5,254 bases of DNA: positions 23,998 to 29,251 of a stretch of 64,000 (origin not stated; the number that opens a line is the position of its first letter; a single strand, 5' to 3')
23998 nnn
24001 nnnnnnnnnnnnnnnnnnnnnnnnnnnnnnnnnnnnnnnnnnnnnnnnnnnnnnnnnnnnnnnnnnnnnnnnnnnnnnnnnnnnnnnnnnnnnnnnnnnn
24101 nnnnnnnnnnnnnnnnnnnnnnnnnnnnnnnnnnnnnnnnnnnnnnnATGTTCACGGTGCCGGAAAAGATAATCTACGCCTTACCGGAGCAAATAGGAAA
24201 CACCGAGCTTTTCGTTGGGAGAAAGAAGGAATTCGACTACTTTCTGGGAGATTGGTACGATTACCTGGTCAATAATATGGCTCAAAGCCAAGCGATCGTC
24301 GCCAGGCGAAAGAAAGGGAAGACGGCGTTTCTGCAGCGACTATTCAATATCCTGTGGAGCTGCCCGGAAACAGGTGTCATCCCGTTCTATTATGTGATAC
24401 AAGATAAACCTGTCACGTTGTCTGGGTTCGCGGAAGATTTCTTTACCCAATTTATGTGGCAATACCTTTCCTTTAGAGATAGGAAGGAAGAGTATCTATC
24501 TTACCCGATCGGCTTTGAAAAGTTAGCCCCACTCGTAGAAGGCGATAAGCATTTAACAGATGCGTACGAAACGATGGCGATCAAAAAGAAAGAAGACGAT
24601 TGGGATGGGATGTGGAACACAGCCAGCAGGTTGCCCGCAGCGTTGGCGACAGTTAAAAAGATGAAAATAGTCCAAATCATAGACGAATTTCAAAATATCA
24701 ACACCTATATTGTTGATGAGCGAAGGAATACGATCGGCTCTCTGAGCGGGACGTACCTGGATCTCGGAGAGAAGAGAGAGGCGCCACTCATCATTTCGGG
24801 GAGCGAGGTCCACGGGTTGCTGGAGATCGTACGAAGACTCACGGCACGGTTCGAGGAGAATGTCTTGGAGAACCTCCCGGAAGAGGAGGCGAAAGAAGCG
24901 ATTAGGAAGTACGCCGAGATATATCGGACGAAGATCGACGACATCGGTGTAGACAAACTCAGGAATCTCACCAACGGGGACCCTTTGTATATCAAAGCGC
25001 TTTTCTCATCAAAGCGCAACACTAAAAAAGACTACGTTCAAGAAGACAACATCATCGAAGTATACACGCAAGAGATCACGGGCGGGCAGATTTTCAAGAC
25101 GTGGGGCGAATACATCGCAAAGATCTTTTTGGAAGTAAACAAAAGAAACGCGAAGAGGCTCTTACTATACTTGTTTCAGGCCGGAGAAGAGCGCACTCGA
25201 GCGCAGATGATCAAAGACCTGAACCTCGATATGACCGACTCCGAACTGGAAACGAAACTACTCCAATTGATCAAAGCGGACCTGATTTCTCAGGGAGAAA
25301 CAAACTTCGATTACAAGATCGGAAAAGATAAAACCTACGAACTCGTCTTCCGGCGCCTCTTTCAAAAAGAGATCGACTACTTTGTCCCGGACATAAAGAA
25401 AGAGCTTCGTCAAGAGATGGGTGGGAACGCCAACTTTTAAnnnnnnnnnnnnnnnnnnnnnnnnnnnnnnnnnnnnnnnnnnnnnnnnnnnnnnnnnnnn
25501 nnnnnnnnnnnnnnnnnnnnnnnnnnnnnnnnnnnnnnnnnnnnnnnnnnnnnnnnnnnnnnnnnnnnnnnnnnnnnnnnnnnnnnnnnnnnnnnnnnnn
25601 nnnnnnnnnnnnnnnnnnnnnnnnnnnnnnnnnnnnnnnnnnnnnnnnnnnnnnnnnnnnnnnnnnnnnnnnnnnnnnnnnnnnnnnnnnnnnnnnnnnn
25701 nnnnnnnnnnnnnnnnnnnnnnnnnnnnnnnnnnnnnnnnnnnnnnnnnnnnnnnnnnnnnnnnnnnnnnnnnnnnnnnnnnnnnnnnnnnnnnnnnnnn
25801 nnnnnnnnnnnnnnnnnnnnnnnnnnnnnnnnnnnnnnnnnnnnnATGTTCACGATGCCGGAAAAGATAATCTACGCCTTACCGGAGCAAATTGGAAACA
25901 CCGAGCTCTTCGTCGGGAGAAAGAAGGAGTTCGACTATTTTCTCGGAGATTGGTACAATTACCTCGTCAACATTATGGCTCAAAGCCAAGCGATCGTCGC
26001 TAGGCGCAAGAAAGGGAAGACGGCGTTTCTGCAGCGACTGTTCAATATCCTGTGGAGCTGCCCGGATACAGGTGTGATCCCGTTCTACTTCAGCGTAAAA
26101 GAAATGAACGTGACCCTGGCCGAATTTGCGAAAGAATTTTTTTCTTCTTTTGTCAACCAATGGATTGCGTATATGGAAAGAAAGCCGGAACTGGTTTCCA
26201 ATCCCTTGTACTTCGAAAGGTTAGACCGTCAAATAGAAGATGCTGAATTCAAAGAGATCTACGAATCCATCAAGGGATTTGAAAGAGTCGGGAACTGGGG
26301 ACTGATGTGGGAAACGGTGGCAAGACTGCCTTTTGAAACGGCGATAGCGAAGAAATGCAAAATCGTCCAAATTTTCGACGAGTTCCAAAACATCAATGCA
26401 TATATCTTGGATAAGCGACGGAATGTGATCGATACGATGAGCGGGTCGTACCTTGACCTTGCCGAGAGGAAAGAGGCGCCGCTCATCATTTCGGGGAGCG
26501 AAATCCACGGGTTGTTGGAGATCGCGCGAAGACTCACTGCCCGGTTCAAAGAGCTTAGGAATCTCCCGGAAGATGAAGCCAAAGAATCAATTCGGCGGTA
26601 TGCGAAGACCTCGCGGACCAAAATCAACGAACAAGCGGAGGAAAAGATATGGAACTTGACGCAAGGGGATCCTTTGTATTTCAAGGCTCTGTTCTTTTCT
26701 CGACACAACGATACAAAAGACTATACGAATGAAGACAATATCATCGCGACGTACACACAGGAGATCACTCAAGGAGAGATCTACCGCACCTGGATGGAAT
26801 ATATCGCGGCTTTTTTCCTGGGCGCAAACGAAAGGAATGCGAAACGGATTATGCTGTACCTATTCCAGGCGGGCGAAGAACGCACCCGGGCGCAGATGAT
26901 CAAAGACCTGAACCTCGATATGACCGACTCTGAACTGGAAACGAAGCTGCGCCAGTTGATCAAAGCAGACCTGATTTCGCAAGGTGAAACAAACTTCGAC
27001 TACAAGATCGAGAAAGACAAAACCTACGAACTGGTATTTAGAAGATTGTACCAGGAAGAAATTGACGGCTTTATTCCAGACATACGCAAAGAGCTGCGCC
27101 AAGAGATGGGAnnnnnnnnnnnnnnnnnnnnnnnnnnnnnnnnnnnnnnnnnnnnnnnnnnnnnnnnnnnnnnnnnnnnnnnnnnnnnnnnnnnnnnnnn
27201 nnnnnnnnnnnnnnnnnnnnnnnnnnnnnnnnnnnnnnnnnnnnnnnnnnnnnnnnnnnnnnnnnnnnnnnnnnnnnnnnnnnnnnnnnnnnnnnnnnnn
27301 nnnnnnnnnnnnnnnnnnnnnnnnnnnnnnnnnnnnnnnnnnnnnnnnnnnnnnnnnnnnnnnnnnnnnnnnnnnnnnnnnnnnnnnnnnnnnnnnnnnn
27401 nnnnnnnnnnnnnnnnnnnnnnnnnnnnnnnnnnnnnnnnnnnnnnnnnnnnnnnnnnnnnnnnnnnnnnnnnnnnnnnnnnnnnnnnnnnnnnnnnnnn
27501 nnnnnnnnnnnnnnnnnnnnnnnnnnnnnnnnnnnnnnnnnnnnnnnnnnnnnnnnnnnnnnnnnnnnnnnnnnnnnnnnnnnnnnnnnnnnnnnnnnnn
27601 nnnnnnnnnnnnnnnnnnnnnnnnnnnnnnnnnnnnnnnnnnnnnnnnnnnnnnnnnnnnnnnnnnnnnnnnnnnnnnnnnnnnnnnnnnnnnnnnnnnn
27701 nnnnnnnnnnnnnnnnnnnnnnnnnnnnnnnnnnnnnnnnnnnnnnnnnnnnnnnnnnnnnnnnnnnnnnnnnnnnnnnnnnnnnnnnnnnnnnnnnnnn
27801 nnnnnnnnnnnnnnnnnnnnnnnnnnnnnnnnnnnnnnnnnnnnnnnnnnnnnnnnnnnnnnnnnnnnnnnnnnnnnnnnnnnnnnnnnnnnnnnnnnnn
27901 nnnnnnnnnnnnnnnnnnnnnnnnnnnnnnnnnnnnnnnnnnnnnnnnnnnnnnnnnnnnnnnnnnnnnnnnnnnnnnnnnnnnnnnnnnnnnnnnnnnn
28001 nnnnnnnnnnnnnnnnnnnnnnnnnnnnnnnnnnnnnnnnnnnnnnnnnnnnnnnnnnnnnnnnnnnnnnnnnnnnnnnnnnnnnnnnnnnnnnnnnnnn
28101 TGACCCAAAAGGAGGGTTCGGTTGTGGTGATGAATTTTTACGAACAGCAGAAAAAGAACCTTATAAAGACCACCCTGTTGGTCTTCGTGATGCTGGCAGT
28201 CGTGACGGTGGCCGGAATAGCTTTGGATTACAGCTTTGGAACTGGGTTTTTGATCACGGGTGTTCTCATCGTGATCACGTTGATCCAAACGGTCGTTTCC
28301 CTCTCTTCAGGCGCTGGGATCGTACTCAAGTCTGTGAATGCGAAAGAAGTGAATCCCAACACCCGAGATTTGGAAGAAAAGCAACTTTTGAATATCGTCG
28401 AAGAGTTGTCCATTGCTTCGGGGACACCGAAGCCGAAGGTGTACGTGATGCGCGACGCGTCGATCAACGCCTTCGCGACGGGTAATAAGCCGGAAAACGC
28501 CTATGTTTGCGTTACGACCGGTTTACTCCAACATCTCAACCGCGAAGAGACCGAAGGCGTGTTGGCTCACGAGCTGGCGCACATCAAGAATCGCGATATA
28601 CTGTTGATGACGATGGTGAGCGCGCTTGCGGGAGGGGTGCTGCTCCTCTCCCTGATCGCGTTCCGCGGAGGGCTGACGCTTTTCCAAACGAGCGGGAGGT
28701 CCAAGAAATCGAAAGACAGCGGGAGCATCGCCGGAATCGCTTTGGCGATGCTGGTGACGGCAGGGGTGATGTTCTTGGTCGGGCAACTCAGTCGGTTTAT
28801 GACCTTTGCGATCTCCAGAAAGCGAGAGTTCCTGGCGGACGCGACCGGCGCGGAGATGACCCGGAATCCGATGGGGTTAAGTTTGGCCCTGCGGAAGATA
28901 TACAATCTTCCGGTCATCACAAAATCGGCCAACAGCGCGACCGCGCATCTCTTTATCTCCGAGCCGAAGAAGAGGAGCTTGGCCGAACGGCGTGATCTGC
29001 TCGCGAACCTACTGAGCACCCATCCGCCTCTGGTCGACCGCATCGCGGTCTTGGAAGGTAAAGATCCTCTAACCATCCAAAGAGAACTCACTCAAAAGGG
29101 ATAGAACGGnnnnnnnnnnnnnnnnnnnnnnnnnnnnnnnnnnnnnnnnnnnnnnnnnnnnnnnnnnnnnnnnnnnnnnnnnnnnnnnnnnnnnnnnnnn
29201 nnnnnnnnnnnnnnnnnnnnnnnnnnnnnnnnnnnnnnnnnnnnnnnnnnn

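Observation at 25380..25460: A hairpin repeat insertion has truncated one AAA-ATPase paralog, which is direct evidence that the palindromic repeats are or were mobile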

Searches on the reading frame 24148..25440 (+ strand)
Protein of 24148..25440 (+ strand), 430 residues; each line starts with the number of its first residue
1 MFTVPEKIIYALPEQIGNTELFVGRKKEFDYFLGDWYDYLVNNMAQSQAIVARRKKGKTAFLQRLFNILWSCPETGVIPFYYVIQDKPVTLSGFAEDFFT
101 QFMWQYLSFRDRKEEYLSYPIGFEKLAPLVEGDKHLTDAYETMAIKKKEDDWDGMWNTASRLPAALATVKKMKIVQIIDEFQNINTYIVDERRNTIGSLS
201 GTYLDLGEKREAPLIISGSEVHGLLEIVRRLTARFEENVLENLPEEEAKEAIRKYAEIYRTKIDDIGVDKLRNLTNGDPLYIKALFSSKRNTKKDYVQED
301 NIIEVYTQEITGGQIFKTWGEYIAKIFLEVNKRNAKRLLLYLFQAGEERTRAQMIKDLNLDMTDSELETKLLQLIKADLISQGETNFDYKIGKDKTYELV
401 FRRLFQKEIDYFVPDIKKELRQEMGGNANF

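Call 7: search_protein_families(library=pfam, proteins=[window:24148-25437:+], max_evalue=0.1)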
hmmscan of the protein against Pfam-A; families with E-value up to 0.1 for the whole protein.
window:24148-25437:+ (430 aa): 0 families
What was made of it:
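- On ATPase_2 / ORC-Cdc6-like AAA+ with winged helix: No hit for either window protein (call 7).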

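Call 15: find_encoding_contigs(protein=window:24148-25440:+, flank=6000, max_places=6)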
Protein window:24148-25440:+ (430 aa): 24 contigs read that carry it; 4 places shown.
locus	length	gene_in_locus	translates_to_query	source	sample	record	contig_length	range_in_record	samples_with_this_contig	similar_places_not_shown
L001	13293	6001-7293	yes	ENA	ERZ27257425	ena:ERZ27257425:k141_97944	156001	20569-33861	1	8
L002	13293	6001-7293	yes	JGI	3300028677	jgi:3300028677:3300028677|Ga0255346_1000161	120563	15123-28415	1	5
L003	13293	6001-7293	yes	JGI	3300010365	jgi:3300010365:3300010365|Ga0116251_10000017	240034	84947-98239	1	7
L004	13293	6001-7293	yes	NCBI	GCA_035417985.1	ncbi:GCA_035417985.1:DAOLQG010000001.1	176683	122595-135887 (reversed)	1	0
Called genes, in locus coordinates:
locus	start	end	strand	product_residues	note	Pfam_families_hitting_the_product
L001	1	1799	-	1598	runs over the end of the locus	PF00270:DEAD, PF27116:YjiV_N, PF00271:Helicase_C, PF09369:MZB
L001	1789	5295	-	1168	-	-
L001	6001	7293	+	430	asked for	-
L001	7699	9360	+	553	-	-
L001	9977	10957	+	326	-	PF01435:Peptidase_M48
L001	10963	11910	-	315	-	-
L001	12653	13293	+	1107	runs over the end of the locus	PF00989:PAS, PF08448:PAS_4, PF13426:PAS_9, PF08447:PAS_3, PF00989:PAS, PF08447:PAS_3, PF00989:PAS, PF13426:PAS_9, +7 more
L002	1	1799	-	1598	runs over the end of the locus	PF00270:DEAD, PF27116:YjiV_N, PF00271:Helicase_C, PF09369:MZB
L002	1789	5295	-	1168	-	-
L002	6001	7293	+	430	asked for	-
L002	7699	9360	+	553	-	-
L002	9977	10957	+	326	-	PF01435:Peptidase_M48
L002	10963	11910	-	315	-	-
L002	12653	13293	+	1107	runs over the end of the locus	PF00989:PAS, PF08448:PAS_4, PF13426:PAS_9, PF08447:PAS_3, PF00989:PAS, PF08447:PAS_3, PF00989:PAS, PF13426:PAS_9, +7 more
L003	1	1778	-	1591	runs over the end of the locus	PF00270:DEAD, PF27116:YjiV_N, PF00271:Helicase_C, PF09369:MZB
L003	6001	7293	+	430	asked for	-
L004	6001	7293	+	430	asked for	-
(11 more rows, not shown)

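Call 55: search_protein_families(library=padloc, proteins=[window:24148-25437:+], max_evalue=0.001)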
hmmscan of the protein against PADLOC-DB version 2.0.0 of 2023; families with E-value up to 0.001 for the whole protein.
window:24148-25437:+ (430 aa): 0 families

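Call 79: search_protein_families(library=ncbifam, proteins=[window:24148-25437:+], max_evalue=0.1)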
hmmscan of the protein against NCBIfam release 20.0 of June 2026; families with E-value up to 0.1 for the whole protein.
window:24148-25437:+ (430 aa): 1 family
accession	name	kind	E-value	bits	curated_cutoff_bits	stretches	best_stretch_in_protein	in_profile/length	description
NF001457.0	PRK00317.1-3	equivalog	0.0042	16.6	164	1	177-264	54-142/200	molybdenum cofactor guanylyltransferase MobA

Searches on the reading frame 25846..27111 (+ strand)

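Call 78: search_protein_families(library=pfam, proteins=[window:25846-27111:+], max_evalue=10)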
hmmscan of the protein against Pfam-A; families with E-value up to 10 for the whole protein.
window:25846-27111:+ (422 aa): 5 families
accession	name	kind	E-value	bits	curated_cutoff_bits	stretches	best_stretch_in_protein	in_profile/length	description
PF18213.6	SUB1_ProdP9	-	0.0019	18.4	25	1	350-371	43-64/80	SUB1 protease Prodomain ProdP9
PF03861.19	ANTAR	-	0.044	14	27.3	1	237-266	23-52/54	ANTAR domain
PF16676.10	FOXO-TAD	-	0.085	13.8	27.4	1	353-384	6-37/42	Transactivation domain of FOXO protein family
PF19788.4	DUF6272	-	0.11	12.6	26.6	1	170-256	12-98/134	Family of unknown function (DUF6272)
PF05729.18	NACHT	-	0.21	11.8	26.7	1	56-90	11-48/167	NACHT domain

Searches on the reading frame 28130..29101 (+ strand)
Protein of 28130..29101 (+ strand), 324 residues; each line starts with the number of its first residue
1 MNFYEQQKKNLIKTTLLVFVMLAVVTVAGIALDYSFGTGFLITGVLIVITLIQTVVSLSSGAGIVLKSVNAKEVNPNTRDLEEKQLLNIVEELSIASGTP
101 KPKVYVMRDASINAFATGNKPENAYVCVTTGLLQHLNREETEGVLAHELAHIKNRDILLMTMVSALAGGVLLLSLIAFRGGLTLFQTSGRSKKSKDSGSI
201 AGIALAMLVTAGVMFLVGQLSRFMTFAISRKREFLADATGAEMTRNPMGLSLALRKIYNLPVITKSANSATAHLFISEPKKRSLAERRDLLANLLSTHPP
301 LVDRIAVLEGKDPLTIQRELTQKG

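Call 67: find_homologous_proteins(query=window:28130-29101:+, max_evalue=1e-60)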
Query window:28130-29101:+ (324 aa): 78 proteins with E <= 1e-60 among 8000 candidates.
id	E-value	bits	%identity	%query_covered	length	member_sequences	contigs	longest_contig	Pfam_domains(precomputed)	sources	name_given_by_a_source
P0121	3.0e-199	678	100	100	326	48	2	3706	PF01435.25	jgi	-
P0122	1.9e-178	610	89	99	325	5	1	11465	PF01435.25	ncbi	-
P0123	9.2e-176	601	87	99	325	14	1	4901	PF01435.25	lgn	-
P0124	1.2e-175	601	87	99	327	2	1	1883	PF01435.25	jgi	-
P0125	2.2e-166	570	83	99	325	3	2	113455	PF01435.25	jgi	jgi:heat shock protein HtpX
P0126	2.5e-152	524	76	100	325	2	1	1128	PF01435.25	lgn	-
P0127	6.2e-126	438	66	100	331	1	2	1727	PF01435.25,PF05569.18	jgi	-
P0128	3.9e-125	435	66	99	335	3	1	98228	PF01435.25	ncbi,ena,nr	ncbi:MAG TPA: M48 family metallopeptidase [Thermotogota bacterium]|nr:M48 family metallopeptidase [T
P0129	4.3e-122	425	63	99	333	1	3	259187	PF01435.25,PF05569.18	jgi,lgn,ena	-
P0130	1.8e-121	423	63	99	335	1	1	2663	PF01435.25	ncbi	-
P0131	2.8e-118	413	60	99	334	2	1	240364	PF01435.25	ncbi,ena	-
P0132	3.1e-117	409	61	100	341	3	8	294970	PF01435.25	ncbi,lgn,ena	-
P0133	3.7e-116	406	60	100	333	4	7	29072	PF01435.25,PF05569.18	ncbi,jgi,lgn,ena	-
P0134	4.5e-115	402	61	98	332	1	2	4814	PF01435.25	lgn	-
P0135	5.9e-105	369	87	61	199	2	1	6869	PF01435.25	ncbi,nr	ncbi:MAG: M48 family metalloprotease, partial [Thermotogota bacterium]|nr:M48 family metalloprotease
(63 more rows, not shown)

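Call 68: find_encoding_contigs(protein=P0125, flank=9000, max_places=2)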
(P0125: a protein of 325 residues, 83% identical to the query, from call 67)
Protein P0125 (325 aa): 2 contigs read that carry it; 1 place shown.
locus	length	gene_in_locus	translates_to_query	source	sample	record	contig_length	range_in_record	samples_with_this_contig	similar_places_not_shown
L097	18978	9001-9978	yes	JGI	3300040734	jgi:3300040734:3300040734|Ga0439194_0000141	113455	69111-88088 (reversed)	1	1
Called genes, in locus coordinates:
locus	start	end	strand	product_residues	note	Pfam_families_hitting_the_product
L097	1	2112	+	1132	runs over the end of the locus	PF13753:SWM_repeat (faint)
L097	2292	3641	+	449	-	PF02347:GDC-P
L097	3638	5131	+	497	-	PF02347:GDC-P, PF01212:Beta_elim_lyase (faint), PF00266:Aminotran_5, PF21478:GcvP2_C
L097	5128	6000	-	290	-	PF01261:AP_endonuc_2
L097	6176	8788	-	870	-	PF16927:HisKA_7TM, PF08448:PAS_4 (faint), PF00512:HisKA, PF02518:HATPase_c, PF00072:Response_reg, PF01627:Hpt (weak)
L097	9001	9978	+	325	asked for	PF01435:Peptidase_M48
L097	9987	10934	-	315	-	-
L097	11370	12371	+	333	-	PF00005:ABC_tran, PF13304:AAA_21 (weak), PF08352:oligo_HPY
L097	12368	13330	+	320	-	PF02463:SMC_N (weak), PF00005:ABC_tran, PF13401:AAA_22 (faint), PF08352:oligo_HPY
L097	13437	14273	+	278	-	PF04951:Peptidase_M55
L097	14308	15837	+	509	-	PF00496:SBP_bac_5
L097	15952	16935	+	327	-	PF19300:BPD_transp_1_N, PF00528:BPD_transp_1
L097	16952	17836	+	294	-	PF00528:BPD_transp_1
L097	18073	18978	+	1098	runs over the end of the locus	PF00989:PAS, PF08448:PAS_4, PF08447:PAS_3, PF00989:PAS, PF08447:PAS_3, PF08448:PAS_4, PF08447:PAS_3, PF13426:PAS_9, +7 more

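Call 69: find_encoding_contigs(protein=P0122, flank=9000, max_places=2)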
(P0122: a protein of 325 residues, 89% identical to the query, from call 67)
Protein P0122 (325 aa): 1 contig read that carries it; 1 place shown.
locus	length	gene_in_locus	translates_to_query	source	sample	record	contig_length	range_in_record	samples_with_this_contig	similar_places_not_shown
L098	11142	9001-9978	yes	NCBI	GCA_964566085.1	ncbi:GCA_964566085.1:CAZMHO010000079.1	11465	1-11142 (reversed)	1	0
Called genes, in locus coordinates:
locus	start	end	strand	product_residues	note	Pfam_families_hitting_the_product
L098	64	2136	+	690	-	PF02743:dCache_1, PF00015:MCPsignal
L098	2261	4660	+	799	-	PF13188:PAS_8 (faint), PF13426:PAS_9 (faint), PF08447:PAS_3, PF02518:HATPase_c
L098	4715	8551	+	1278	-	PF08447:PAS_3, PF08448:PAS_4, PF08448:PAS_4, PF00989:PAS, PF08448:PAS_4, PF13426:PAS_9, PF08447:PAS_3, PF00989:PAS, +10 more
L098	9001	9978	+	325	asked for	PF01435:Peptidase_M48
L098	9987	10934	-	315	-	-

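Call 70: find_encoding_contigs(protein=P0128, flank=9000, max_places=2)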
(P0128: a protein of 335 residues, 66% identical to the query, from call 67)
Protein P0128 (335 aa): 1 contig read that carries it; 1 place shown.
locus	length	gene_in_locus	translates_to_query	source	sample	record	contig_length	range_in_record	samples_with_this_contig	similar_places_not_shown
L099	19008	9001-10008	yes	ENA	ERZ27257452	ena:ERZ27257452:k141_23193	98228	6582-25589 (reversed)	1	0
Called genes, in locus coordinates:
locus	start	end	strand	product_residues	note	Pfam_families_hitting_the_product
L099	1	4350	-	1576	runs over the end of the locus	PF08308:PEGA (weak), PF23381:Beta-prop_IFT122_1st (faint), PF00092:VWA (weak), PF13519:VWA_2, PF24796:WDR55 (faint)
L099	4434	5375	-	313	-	PF02729:OTCace_N, PF00185:OTCace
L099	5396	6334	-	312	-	PF00480:ROK, PF01869:BcrAD_BadFG (faint)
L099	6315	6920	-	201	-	PF03602:Cons_hypoth95, PF05175:MTS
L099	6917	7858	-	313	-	PF00294:PfkB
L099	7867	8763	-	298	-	-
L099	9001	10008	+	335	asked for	PF01435:Peptidase_M48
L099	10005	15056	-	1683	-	PF22638:FlgK_D1, PF28544:Helical_needle (faint), PF06429:Flg_bbr_C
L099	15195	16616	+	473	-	PF01425:Amidase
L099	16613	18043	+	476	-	PF02934:GatB_N, PF02637:GatB_Yqey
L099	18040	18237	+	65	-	-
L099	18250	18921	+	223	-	PF03315:SDH_beta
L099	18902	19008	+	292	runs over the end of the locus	PF03313:SDH_alpha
